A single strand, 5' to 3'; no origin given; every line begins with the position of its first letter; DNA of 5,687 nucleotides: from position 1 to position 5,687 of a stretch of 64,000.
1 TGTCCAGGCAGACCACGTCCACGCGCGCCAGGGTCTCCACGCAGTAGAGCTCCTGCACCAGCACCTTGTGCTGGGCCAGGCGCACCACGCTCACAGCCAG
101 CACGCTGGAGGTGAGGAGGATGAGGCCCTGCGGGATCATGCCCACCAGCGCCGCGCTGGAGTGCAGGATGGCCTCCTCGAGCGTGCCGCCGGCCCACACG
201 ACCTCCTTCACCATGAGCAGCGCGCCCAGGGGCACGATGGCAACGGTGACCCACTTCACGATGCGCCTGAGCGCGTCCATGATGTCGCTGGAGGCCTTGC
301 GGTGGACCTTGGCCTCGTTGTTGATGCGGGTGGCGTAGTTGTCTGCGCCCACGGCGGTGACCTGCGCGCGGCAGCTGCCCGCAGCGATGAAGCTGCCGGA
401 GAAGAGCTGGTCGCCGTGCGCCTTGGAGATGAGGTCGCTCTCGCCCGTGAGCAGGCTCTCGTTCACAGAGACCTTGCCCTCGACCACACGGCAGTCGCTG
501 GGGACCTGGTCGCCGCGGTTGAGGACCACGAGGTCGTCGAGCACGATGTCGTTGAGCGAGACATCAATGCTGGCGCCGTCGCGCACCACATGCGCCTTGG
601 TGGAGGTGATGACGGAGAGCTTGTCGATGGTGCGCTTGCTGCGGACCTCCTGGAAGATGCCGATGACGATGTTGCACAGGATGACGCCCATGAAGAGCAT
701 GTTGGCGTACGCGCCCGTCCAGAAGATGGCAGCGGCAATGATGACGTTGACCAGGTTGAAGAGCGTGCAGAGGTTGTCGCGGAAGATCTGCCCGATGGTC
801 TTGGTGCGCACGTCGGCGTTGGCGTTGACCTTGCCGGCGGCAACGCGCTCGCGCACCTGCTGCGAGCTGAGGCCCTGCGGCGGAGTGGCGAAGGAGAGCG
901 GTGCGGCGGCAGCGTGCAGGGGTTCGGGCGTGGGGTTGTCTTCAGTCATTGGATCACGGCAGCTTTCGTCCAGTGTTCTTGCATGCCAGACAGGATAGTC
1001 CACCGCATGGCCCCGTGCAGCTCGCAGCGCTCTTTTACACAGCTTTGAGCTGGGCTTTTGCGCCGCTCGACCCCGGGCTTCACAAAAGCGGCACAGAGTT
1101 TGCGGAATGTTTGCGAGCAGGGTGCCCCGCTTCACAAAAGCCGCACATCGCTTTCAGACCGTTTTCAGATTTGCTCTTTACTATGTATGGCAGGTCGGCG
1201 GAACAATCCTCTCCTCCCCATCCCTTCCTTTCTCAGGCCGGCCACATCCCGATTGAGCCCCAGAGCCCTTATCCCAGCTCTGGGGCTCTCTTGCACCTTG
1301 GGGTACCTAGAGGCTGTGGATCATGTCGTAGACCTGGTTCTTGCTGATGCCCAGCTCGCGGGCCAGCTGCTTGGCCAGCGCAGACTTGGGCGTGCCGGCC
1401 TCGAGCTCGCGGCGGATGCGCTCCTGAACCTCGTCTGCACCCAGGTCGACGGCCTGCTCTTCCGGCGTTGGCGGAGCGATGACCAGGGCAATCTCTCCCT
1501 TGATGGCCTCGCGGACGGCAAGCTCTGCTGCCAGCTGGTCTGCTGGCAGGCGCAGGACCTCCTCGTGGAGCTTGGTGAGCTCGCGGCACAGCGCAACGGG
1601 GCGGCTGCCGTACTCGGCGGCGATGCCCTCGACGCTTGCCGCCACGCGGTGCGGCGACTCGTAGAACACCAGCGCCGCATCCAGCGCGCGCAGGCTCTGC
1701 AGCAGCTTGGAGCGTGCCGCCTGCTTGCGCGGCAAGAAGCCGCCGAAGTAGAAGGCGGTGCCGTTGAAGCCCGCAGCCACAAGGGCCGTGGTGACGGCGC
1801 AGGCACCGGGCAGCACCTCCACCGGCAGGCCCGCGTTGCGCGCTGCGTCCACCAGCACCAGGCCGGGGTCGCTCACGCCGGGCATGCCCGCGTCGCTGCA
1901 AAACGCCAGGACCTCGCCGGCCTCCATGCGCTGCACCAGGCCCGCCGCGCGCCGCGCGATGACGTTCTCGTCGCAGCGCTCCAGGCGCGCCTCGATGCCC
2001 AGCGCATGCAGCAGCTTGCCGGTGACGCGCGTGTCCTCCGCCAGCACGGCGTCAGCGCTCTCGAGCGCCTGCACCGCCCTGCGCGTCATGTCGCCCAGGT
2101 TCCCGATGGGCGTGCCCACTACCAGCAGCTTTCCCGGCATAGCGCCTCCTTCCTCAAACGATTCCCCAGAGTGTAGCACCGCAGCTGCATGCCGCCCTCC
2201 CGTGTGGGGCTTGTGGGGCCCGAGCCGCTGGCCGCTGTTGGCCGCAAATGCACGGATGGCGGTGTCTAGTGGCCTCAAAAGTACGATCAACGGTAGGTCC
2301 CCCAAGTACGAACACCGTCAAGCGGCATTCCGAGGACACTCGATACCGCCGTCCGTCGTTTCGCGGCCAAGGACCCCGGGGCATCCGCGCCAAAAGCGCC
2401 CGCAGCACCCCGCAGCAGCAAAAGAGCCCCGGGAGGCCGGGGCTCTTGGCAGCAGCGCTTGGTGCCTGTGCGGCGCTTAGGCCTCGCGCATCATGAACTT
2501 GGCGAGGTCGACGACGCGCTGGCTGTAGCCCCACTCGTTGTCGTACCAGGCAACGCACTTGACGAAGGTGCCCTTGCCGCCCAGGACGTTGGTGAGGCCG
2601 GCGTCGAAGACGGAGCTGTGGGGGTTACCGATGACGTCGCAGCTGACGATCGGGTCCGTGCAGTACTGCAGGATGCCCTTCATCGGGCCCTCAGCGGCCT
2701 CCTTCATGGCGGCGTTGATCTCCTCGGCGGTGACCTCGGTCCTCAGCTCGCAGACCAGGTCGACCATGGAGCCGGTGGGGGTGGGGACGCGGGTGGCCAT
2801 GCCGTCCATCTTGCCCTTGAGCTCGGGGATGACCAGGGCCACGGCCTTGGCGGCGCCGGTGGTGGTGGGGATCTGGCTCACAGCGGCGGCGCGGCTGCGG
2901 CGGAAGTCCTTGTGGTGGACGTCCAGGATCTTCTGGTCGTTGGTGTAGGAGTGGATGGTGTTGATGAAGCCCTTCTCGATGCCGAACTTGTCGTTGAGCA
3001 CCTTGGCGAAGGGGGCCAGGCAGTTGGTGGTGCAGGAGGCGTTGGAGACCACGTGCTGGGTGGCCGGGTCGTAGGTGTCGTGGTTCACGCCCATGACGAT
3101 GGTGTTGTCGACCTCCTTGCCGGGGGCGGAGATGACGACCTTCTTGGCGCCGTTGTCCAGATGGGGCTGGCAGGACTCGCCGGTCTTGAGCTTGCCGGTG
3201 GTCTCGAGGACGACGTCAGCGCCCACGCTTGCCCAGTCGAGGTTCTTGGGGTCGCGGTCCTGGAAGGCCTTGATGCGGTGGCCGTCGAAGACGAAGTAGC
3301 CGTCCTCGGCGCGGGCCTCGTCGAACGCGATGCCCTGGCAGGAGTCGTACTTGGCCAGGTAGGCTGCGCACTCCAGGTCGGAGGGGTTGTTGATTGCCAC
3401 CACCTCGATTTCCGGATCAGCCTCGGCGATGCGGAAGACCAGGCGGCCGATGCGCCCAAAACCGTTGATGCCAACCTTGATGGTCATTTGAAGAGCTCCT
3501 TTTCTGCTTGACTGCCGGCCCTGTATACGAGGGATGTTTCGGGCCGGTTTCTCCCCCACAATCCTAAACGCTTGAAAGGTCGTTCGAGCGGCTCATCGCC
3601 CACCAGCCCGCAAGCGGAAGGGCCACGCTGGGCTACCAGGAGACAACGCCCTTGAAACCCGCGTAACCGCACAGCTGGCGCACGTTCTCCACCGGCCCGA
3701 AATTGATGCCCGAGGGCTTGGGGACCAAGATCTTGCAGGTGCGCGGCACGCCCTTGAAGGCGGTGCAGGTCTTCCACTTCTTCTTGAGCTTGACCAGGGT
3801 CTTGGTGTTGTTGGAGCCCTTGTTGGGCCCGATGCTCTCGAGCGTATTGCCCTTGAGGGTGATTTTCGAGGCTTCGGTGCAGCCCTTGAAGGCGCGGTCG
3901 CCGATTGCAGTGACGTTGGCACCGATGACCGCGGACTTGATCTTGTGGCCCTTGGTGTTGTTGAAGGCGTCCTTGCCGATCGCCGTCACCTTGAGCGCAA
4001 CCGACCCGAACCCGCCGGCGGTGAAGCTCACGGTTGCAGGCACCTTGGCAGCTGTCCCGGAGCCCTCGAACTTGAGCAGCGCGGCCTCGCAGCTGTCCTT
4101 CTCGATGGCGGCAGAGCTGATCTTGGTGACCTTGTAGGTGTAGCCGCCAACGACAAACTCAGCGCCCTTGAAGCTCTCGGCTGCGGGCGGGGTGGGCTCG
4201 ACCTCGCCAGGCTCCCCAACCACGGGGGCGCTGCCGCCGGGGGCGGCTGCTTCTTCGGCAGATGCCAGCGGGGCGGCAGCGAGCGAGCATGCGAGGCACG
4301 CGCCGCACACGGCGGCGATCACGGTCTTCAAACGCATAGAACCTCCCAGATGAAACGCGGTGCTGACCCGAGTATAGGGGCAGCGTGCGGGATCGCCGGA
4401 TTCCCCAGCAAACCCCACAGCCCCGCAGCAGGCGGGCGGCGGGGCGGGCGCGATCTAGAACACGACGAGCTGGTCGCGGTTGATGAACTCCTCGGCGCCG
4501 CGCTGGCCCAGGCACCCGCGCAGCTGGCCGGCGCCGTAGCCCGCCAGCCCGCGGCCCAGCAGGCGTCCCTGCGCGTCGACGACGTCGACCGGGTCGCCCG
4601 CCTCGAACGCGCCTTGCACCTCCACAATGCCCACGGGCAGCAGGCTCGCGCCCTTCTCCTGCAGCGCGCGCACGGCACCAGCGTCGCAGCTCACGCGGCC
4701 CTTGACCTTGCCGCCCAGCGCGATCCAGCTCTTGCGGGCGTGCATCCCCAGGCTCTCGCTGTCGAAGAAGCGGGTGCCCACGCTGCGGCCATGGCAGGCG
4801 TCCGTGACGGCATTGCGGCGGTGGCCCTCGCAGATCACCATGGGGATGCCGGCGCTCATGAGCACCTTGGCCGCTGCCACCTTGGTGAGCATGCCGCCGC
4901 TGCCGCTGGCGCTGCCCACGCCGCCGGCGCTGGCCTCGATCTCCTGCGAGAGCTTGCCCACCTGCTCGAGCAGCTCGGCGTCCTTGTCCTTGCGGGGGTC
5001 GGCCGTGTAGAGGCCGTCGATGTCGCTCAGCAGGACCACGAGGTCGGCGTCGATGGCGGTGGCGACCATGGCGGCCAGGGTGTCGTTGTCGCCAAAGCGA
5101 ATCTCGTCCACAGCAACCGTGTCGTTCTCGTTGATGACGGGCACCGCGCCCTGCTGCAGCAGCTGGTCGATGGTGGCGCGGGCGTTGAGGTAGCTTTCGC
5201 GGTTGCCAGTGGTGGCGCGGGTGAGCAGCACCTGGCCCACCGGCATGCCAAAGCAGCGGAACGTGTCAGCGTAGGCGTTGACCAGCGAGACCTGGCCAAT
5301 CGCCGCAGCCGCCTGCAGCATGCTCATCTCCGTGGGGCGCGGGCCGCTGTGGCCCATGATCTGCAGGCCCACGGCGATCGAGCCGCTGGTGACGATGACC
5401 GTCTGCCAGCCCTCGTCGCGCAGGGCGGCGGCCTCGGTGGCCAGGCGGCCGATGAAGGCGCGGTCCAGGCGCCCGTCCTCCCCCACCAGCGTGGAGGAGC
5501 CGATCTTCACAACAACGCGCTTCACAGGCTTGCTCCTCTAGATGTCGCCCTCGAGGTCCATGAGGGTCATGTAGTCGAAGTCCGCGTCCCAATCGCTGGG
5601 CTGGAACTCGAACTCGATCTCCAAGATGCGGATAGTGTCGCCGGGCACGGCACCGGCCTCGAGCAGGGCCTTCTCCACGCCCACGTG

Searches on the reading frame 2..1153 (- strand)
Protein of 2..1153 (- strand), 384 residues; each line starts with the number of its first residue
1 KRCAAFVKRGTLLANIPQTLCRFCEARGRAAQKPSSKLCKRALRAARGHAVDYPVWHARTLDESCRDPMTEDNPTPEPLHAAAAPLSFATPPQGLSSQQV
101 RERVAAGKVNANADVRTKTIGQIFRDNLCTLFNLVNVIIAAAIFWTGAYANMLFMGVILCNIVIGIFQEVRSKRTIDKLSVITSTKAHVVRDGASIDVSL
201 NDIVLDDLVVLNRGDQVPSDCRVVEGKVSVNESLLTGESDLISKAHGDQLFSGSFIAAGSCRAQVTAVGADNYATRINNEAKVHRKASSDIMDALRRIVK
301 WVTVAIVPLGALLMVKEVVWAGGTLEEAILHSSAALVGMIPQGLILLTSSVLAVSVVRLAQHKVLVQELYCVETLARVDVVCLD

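Call 39: search_protein_families(library=pfam, proteins=[window:2-1153:-], max_evalue=0.00001)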
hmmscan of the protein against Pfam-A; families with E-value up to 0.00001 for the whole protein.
window:2-1153:- (384 aa): 1 family
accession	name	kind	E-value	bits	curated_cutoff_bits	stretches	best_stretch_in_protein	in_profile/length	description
PF00122.25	E1-E2_ATPase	-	4.3e-43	147.4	28.1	1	183-362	3-181/181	E1-E2 ATPase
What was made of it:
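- On KdpC (Pfam PF02669): The only E1-E2 ATPase in the window is about 45 kb away, at 2-1153 (call 39).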

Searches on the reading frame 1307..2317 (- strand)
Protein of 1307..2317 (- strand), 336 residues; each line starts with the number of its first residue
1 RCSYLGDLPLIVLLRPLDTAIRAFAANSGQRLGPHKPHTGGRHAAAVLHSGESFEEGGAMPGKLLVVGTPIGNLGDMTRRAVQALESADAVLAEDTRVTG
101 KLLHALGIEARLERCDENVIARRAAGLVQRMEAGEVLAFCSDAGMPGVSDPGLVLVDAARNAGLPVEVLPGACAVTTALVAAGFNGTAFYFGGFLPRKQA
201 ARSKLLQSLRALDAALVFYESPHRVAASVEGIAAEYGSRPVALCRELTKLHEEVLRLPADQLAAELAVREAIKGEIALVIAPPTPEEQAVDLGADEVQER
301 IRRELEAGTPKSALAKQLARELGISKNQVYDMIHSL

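Call 39: search_protein_families(library=pfam, proteins=[window:1307-2317:-], max_evalue=0.00001)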
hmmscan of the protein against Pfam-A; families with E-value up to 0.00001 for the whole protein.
window:1307-2317:- (336 aa): 1 family
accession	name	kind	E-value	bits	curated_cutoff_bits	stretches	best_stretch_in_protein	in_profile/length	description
PF00590.25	TP_methylase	-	4.2e-30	105.7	27.8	1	63-262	1-211/212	Tetrapyrrole (Corrin/Porphyrin) Methylases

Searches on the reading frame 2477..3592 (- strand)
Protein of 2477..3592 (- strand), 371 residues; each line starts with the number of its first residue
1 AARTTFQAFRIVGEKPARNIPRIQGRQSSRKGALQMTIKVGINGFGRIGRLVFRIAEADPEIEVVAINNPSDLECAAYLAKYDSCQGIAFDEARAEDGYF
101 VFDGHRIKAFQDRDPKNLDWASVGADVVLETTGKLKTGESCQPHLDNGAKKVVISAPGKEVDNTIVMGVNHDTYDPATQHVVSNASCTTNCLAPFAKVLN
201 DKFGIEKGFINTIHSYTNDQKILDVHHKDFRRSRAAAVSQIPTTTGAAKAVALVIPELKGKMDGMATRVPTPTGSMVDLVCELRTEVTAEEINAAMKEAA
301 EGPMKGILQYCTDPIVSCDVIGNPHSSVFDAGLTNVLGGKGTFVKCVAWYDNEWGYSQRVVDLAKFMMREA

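Call 39: search_protein_families(library=pfam, proteins=[window:2477-3592:-], max_evalue=0.00001)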
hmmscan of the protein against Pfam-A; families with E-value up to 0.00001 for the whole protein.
window:2477-3592:- (371 aa): 2 families
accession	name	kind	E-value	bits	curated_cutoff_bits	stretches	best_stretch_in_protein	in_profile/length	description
PF02800.25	Gp_dh_C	-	1.8e-66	223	24.4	1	192-350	1-158/158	Glyceraldehyde 3-phosphate dehydrogenase, C-terminal domain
PF00044.30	Gp_dh_N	-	4.3e-31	107.6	31.7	1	38-137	1-100/101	Glyceraldehyde 3-phosphate dehydrogenase, NAD binding domain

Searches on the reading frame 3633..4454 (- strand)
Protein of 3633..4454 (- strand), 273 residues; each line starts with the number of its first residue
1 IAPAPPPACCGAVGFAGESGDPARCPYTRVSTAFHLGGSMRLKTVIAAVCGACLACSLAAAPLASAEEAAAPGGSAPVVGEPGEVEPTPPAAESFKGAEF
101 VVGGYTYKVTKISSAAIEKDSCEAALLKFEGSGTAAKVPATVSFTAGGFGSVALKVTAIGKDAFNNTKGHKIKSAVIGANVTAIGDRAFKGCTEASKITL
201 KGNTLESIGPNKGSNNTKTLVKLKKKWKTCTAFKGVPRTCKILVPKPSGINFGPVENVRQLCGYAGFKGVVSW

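Call 39: search_protein_families(library=pfam, proteins=[window:3633-4454:-], max_evalue=0.00001)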
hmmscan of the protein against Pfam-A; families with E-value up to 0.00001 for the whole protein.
window:3633-4454:- (273 aa): 1 family
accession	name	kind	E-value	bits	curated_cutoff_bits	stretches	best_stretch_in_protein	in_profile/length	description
PF13306.12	LRR_5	-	3.5e-07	30.6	27.7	1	157-211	1-51/127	BspA type Leucine rich repeat region (6 copies)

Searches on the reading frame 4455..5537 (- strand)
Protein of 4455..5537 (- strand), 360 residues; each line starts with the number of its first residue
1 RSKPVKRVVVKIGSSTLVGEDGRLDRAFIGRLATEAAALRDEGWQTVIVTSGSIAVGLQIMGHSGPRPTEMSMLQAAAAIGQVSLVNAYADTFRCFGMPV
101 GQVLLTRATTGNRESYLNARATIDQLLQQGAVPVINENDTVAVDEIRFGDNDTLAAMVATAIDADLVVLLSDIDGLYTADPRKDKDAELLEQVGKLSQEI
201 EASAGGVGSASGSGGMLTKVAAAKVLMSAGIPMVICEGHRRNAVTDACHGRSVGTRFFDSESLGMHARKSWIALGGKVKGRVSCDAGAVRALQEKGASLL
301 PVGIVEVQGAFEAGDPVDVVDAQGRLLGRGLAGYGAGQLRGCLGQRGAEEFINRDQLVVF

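Call 39: search_protein_families(library=pfam, proteins=[window:4455-5537:-], max_evalue=0.00001)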
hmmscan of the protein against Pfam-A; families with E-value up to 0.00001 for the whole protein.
window:4455-5537:- (360 aa): 2 families
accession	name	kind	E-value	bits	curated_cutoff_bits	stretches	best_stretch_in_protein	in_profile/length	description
PF00696.33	AA_kinase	-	2.3e-45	155.6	24.9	1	6-236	1-233/234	Amino acid kinase family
PF01472.26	PUA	-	1.7e-17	63.6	24.8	1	280-347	1-67/74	PUA domain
